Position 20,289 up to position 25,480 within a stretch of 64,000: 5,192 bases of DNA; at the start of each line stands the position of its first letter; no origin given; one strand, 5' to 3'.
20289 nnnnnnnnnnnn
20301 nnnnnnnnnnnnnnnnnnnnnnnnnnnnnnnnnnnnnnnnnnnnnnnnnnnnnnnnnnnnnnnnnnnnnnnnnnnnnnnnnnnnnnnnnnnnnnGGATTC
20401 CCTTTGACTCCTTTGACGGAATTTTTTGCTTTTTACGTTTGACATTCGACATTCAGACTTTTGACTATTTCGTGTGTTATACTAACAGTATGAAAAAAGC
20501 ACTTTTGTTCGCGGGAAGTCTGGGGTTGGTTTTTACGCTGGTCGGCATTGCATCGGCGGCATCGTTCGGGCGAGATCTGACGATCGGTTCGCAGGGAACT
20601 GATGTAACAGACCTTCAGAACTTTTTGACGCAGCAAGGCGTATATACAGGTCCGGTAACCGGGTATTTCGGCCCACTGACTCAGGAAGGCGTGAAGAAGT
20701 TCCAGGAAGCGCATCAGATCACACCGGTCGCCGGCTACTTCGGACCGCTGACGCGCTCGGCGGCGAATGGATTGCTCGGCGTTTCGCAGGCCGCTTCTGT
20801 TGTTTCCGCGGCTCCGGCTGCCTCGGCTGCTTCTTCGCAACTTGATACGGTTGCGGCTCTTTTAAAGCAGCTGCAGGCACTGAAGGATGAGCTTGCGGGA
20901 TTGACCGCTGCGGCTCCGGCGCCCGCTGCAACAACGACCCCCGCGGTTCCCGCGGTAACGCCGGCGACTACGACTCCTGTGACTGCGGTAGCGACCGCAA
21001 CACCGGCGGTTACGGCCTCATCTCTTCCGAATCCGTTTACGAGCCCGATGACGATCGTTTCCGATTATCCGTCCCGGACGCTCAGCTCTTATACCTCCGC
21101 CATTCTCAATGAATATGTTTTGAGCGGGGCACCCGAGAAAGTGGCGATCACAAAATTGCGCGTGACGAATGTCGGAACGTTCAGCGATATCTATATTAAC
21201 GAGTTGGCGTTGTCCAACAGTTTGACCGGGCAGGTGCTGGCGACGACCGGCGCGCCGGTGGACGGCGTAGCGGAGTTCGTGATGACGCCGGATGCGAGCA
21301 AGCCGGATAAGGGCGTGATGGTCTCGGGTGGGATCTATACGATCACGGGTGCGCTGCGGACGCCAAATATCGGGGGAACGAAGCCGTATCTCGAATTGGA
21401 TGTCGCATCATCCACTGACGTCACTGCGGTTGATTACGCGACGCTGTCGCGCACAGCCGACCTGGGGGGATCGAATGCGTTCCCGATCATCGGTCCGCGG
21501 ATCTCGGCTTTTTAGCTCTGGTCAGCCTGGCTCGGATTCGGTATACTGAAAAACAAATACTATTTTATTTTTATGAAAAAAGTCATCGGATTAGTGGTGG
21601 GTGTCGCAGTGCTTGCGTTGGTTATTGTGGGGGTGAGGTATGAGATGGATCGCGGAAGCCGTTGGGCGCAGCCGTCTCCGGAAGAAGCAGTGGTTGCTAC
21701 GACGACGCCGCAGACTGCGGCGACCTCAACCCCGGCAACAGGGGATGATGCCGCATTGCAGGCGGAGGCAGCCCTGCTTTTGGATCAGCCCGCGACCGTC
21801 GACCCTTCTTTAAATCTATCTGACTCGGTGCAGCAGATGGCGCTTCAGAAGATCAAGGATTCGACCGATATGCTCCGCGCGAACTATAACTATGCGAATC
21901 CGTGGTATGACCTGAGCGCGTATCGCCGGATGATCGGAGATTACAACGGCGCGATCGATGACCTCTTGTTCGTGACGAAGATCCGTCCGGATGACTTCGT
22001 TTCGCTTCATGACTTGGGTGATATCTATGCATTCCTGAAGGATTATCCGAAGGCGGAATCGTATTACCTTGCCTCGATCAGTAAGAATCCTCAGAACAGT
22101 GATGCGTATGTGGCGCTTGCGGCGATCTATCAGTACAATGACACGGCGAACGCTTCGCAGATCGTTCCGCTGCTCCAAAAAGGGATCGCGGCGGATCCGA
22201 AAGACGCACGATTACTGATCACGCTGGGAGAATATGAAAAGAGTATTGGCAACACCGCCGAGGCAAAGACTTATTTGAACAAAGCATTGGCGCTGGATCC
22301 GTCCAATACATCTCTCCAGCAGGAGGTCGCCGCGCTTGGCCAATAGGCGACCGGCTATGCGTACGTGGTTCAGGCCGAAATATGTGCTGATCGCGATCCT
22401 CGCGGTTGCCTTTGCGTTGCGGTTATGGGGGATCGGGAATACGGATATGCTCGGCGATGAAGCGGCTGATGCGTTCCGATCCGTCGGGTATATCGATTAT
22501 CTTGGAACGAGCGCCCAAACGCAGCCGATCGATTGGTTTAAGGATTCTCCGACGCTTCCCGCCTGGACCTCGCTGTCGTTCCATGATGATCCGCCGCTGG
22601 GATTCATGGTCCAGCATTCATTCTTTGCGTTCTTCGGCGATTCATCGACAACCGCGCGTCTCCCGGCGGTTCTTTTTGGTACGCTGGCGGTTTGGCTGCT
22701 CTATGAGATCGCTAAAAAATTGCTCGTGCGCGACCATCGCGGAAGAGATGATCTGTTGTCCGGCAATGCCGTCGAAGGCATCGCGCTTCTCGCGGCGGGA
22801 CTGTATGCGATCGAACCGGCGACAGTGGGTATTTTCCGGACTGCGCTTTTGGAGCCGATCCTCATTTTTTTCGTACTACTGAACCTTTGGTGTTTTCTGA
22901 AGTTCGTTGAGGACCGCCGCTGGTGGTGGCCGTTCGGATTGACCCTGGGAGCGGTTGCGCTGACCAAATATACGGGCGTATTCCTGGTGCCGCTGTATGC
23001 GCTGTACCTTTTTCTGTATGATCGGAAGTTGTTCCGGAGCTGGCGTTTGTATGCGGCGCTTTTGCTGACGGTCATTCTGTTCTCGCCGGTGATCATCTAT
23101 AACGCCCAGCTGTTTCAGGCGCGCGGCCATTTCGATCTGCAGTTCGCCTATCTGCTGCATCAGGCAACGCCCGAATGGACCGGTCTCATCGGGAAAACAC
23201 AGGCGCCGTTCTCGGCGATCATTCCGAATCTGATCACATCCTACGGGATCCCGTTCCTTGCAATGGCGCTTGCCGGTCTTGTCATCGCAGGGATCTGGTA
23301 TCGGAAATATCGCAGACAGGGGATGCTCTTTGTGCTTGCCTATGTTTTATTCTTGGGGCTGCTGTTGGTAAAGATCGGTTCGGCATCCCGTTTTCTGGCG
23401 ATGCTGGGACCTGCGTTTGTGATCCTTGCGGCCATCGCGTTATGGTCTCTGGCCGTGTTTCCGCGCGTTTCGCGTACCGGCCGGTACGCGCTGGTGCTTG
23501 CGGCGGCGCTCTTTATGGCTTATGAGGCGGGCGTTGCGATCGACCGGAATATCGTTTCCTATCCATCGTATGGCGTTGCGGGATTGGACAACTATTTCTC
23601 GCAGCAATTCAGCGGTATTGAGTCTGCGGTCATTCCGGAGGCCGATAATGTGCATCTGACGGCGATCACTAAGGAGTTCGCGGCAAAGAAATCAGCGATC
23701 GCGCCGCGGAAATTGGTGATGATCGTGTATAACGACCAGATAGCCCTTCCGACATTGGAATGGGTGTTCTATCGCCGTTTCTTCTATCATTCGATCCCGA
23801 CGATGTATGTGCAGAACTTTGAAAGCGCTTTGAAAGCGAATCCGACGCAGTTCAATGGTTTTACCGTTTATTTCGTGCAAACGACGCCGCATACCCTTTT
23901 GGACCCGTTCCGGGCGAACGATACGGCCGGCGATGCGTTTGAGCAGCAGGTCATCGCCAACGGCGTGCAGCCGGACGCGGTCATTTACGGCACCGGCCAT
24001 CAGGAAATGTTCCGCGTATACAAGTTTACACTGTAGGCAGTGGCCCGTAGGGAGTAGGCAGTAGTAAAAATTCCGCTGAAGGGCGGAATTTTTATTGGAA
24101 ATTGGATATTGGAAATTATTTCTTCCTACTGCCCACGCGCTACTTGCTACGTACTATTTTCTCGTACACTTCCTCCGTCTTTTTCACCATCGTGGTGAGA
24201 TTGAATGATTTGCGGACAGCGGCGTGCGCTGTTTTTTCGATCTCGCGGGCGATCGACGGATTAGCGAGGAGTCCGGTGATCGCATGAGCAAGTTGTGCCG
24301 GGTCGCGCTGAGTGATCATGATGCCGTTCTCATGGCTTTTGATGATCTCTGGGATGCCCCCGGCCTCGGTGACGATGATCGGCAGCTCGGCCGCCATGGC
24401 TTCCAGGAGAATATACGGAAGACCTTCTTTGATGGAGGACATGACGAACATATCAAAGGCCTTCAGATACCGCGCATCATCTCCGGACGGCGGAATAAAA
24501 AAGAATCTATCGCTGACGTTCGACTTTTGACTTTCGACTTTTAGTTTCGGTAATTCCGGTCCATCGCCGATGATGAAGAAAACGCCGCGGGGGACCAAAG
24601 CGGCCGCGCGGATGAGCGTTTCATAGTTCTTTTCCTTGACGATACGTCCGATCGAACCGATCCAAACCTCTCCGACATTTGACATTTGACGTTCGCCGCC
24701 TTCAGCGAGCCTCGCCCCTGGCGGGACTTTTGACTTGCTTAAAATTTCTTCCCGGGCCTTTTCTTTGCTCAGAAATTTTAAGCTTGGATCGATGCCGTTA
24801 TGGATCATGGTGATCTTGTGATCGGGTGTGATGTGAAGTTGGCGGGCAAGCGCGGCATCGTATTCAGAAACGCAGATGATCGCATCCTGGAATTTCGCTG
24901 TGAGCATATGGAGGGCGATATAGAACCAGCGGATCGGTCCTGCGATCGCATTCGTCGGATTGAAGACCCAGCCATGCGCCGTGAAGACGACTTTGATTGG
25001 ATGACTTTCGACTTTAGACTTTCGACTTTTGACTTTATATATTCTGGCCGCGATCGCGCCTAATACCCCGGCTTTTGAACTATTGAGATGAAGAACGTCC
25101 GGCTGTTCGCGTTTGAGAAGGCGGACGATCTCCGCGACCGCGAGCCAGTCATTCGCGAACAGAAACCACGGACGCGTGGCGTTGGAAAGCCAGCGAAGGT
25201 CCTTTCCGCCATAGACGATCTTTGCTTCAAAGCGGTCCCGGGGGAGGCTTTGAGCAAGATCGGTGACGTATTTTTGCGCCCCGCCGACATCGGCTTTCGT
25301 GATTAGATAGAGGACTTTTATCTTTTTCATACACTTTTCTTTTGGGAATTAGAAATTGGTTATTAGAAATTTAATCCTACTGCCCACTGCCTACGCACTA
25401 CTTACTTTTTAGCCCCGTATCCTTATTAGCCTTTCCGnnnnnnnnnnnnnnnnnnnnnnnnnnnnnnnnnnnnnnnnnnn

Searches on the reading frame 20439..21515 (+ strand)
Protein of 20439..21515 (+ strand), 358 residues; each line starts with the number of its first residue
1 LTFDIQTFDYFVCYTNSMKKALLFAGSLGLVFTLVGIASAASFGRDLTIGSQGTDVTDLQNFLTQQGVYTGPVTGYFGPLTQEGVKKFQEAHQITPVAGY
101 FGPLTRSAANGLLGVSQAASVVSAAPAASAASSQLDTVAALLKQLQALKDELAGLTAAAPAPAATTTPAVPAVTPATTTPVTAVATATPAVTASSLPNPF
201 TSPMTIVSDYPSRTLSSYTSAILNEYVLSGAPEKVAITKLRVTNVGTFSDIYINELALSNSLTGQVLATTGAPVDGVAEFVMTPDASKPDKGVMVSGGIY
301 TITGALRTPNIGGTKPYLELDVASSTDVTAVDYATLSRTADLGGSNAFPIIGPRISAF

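Call 8: search_protein_families(library=pfam, proteins=[window:20439-21515:+], max_evalue=0.01)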
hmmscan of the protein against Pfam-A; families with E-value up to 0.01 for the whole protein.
window:20439-21515:+ (358 aa): 1 family
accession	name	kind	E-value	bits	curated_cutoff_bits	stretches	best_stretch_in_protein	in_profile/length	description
PF01471.23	PG_binding_1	-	3.4e-12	46.8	23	1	52-107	1-55/57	Putative peptidoglycan binding domain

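Call 18: search_protein_families(library=ncbifam, proteins=[window:20490-21515:+], max_evalue=0.001)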
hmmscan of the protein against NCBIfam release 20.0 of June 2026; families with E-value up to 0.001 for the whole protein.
window:20490-21515:+ (341 aa): 1 family
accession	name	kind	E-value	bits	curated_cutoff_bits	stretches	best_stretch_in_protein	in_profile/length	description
TIGR02869.1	spore_SleB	equivalog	1.5e-08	34.8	236.5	1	30-109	7-81/201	spore cortex-lytic enzyme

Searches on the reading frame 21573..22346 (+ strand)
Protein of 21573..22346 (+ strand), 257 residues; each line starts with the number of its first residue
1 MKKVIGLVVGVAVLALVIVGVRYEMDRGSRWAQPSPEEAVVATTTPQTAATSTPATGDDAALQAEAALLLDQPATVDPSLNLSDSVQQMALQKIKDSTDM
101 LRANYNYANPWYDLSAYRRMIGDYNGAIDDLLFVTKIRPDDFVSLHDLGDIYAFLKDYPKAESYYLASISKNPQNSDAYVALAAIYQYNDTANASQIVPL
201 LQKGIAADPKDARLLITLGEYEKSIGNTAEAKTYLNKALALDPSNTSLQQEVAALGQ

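Call 8: search_protein_families(library=pfam, proteins=[window:21573-22346:+], max_evalue=0.01)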
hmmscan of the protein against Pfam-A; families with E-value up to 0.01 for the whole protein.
window:21573-22346:+ (257 aa): 15 families
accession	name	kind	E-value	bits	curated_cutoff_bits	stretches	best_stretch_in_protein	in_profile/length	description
PF13431.12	TPR_17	-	1.1e-15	56.9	24.4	1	164-189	1-26/34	Tetratricopeptide repeat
PF13428.12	TPR_14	-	1.7e-12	47.1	23.5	2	213-254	2-43/44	Tetratricopeptide repeat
PF07719.23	TPR_2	-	2.1e-11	43.5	27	2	212-245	1-34/34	Tetratricopeptide repeat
PF00515.34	TPR_1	-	1.6e-10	40.8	27.8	2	145-175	4-34/34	Tetratricopeptide repeat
PF13181.12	TPR_8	-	5e-10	39.2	25.7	1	212-245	1-34/34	Tetratricopeptide repeat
PF13424.12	TPR_12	-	8.7e-10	39.1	30.1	1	208-242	41-75/77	Tetratricopeptide repeat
PF14559.12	TPR_19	-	3.1e-08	34.3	25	1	194-253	10-66/68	Tetratricopeptide repeat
PF13414.12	TPR_11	-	3.4e-07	30.3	26.8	0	122-153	8-39/42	TPR repeat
PF13176.12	TPR_7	-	2e-05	24.7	27.9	0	144-175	1-34/36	Tetratricopeptide repeat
PF13371.12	TPR_9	-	4.6e-05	23.8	35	0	206-246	23-63/73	Tetratricopeptide repeat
PF13429.12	TPR_15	-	0.00015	21.7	26.2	1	174-251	106-185/280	Tetratricopeptide repeat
PF23914.1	TPR_CcmH_CycH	-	0.00022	21.5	42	0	204-252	42-90/158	Cytochrome c-type biogenesis protein H TPR domain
PF13432.12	TPR_16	-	0.00057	20.7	32.7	0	147-185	2-40/65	Tetratricopeptide repeat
PF13174.12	TPR_6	-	0.00097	20.1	26.3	0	221-243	10-31/33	Tetratricopeptide repeat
PF12569.14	NatA_aux_su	-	0.0044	16.5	33.3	0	122-191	18-87/515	N-terminal acetyltransferase A, auxiliary subunit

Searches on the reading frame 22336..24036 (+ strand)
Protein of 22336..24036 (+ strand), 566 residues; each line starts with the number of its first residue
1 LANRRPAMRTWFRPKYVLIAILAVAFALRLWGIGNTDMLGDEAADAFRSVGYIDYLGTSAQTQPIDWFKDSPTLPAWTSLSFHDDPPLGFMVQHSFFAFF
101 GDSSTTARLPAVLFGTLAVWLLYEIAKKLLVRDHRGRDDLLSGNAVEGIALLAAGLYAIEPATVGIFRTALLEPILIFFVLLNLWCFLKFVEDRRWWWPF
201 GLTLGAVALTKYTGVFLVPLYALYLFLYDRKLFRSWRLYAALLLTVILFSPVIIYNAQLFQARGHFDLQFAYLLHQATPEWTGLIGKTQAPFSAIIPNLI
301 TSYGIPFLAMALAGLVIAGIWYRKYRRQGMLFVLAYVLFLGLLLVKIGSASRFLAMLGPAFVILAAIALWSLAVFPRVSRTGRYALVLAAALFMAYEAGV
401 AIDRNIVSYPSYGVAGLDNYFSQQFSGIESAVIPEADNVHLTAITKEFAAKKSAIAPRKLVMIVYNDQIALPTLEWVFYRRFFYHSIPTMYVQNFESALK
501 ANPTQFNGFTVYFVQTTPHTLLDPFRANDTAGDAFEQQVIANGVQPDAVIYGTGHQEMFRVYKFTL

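Call 8: search_protein_families(library=pfam, proteins=[window:22336-24036:+], max_evalue=0.01)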
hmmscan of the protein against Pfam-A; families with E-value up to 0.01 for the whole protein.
window:22336-24036:+ (566 aa): 2 families
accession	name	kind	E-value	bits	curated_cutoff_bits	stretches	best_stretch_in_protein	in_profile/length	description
PF13231.12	PMT_2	-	2.6e-19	70.5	26.1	2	149-255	51-160/160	Dolichyl-phosphate-mannose-protein mannosyltransferase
PF02366.24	PMT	-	8e-11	42.4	22.7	1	91-258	69-236/245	Dolichyl-phosphate-mannose-protein mannosyltransferase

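Call 18: search_protein_families(library=ncbifam, proteins=[window:22336-24036:+], max_evalue=0.001)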
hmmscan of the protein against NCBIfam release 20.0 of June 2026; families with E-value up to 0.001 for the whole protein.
window:22336-24036:+ (566 aa): 1 family
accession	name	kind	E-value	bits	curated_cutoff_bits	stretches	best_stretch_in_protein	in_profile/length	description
TIGR03663.1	TIGR03663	subfamily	6.7e-07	28.7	126.25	1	87-369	53-336/435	flippase activity-associated protein Agl23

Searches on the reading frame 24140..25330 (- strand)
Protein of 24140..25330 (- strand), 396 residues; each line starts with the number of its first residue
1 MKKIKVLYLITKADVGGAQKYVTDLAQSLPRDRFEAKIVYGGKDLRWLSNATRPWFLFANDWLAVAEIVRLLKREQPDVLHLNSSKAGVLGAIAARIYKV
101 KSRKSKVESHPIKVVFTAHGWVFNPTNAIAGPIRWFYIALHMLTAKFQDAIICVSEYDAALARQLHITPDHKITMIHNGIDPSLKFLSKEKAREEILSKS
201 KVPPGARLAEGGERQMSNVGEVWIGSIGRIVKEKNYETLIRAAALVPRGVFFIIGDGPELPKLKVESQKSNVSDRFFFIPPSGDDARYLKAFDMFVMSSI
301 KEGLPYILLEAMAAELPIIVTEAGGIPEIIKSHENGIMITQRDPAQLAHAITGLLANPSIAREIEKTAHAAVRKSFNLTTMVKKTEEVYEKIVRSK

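Call 8: search_protein_families(library=pfam, proteins=[window:24140-25330:-], max_evalue=0.01)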
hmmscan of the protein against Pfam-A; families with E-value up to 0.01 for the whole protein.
window:24140-25330:- (396 aa): 7 families
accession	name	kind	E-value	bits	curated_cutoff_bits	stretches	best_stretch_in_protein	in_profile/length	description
PF00534.26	Glycos_transf_1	-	4e-33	114.8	26.4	1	220-368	14-169/172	Glycosyl transferases group 1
PF13692.12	Glyco_trans_1_4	-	2.8e-29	102.6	27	1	224-357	4-142/142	Glycosyl transferases group 1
PF13439.12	Glyco_transf_4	-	1e-23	84.6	28.5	1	15-183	1-169/170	Glycosyltransferase Family 4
PF13579.12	Glyco_trans_4_4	-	4e-16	60.2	29.7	1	16-179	1-158/158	Glycosyl transferase 4-like domain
PF13524.12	Glyco_trans_1_2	-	5.1e-05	23.7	25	1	286-381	41-138/144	Glycosyl transferase-like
PF13477.12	Glyco_trans_4_2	-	6.7e-05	23.5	23.4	1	61-154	59-138/139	Glycosyl transferase 4-like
PF20706.3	GT4-conflict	-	0.0001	21.9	26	1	289-365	279-365/385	Family 4 Glycosyltransferase in conflict systems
